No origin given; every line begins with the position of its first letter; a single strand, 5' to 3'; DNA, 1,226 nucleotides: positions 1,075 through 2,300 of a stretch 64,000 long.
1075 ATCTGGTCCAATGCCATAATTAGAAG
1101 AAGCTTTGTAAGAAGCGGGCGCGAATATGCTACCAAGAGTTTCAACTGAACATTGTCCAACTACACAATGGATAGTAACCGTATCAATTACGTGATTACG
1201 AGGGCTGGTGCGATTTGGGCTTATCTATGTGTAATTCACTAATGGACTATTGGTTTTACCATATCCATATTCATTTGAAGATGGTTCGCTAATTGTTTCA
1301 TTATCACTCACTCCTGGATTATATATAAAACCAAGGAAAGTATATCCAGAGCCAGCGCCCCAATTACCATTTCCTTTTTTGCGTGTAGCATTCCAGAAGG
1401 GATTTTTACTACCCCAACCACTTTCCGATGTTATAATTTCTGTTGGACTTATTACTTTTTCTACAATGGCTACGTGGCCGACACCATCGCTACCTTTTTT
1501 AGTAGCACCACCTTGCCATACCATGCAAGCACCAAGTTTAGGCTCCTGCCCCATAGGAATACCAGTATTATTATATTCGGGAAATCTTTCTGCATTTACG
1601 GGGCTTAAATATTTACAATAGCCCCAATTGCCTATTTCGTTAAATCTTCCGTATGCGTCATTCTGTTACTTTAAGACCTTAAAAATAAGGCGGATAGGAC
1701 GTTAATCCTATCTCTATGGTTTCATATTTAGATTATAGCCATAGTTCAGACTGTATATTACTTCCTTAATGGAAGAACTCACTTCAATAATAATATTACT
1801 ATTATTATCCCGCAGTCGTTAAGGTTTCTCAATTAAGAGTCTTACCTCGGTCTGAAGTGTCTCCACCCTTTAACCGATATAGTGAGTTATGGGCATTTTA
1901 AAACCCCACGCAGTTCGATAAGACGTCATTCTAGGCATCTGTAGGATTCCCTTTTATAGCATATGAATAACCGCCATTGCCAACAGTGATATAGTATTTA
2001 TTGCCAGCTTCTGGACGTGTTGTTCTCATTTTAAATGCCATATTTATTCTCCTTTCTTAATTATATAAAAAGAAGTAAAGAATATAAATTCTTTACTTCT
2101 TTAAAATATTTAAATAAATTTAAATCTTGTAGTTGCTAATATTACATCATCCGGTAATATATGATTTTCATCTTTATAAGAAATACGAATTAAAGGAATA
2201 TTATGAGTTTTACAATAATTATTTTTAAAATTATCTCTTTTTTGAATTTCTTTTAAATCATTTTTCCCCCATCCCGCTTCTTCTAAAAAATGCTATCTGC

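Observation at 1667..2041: Endolysin gene split by a second, ORF-less group I-like intron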

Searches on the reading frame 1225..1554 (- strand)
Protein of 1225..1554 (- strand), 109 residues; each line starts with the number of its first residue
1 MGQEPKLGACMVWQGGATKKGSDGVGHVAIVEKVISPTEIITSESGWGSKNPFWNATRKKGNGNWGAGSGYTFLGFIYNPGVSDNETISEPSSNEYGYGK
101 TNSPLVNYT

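Call 47: find_encoding_contigs(protein=window:1225-1554:-, flank=4000, max_places=8)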
Protein window:1225-1554:- (109 aa): 5 contigs read that carry it; 4 places shown.
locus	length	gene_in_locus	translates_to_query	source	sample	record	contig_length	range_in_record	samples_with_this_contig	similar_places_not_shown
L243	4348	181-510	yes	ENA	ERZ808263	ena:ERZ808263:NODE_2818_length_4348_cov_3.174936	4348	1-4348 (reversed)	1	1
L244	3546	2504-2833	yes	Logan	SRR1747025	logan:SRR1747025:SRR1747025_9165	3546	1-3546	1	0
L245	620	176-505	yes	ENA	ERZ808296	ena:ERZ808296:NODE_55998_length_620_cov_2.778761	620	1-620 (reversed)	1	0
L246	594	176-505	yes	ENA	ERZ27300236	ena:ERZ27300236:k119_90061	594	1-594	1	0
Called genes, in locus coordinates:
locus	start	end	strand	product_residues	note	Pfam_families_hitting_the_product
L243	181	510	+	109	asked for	PF05257:CHAP (weak)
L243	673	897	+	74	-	PF01510:Amidase_2 (weak)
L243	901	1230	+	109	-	-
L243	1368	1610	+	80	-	-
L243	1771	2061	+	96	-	-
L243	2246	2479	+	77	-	-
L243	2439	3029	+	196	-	PF18907:DUF5662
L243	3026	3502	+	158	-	PF00075:RNase_H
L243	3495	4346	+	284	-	?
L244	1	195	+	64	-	?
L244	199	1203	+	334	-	PF02562:PhoH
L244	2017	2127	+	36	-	-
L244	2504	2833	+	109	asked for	PF05257:CHAP (weak)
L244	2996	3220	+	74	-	PF01510:Amidase_2 (weak)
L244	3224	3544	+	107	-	?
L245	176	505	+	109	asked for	PF05257:CHAP (weak)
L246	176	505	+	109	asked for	PF05257:CHAP (weak)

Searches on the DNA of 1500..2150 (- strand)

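Call 4: search_rna_families(source=window, start=1500, end=2150, threshold=evalue, max_evalue=10, show_alignments=4)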
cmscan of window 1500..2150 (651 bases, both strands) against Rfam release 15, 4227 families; matches with E-value up to 10: 6.
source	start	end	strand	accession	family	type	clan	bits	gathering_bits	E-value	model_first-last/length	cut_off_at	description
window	2070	2101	+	RF04337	Plastid-psbJ-1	Cis-reg;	CL00152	24.8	62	0.2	1-64/64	no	Plastid-psbJ-1 3UTR RNA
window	2071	2100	-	RF03623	mir-1252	Gene; miRNA;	-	22.8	70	0.27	1-65/65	no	mir-1252 microRNA precursor family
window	2070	2101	-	RF03940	MIR9563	Gene; miRNA;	-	16.3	90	4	1-127/127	no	MIR9563 microRNA precursor family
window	1686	1768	+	RF01198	snoR69Y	Gene; snRNA; snoRNA; CD-box;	CL00051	15.6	45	7.9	1-99/99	no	Small nucleolar RNA snoR69Y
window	2040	2095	-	RF02527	SSRC38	Gene; sRNA;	-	14.8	80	5.6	1-166/166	no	Streptococcus sRNA SSRC38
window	1703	1752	-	RF00026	U6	Gene; snRNA; splicing;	CL00009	12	44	5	1-51/105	no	U6 spliceosomal RNA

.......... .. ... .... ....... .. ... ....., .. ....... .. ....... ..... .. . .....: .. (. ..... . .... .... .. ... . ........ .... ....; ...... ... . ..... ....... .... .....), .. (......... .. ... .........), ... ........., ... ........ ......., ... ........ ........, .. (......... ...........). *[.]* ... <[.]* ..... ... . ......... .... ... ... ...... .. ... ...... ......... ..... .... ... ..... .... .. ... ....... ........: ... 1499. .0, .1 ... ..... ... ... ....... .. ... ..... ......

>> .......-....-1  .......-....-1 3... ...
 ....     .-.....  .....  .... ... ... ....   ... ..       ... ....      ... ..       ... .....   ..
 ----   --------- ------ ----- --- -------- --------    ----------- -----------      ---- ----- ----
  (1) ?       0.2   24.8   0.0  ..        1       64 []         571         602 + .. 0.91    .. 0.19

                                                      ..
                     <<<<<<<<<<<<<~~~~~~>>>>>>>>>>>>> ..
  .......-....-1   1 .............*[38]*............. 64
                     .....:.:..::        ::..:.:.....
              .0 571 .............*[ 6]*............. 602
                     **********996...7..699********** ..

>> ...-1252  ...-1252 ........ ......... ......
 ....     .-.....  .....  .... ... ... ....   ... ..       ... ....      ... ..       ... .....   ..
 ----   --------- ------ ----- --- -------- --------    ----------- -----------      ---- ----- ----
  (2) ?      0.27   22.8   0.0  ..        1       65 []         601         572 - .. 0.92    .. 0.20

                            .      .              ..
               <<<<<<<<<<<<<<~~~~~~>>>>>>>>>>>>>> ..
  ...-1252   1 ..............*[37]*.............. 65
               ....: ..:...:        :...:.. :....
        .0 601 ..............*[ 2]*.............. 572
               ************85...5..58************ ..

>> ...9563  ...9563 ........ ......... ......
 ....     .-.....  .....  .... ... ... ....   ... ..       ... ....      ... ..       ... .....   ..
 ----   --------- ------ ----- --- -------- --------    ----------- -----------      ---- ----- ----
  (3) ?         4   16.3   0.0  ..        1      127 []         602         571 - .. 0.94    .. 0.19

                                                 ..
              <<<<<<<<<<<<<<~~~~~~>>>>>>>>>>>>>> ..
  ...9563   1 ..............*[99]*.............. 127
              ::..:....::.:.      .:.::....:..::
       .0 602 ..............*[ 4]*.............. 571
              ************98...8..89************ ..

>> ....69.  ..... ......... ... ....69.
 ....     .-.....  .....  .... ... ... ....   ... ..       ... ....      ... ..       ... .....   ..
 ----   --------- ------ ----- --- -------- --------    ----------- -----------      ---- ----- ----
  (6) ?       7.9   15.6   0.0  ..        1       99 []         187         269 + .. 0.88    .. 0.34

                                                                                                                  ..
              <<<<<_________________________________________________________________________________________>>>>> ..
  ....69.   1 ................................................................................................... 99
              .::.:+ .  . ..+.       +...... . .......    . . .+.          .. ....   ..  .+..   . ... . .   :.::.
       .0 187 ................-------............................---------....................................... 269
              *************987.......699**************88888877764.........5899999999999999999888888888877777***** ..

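Call 12: search_dna_similar(query=window:1600-1960:-, collection=phages, mode=distant, max_evalue=0.01)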
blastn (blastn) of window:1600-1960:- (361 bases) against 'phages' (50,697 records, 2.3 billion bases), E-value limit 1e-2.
No match.
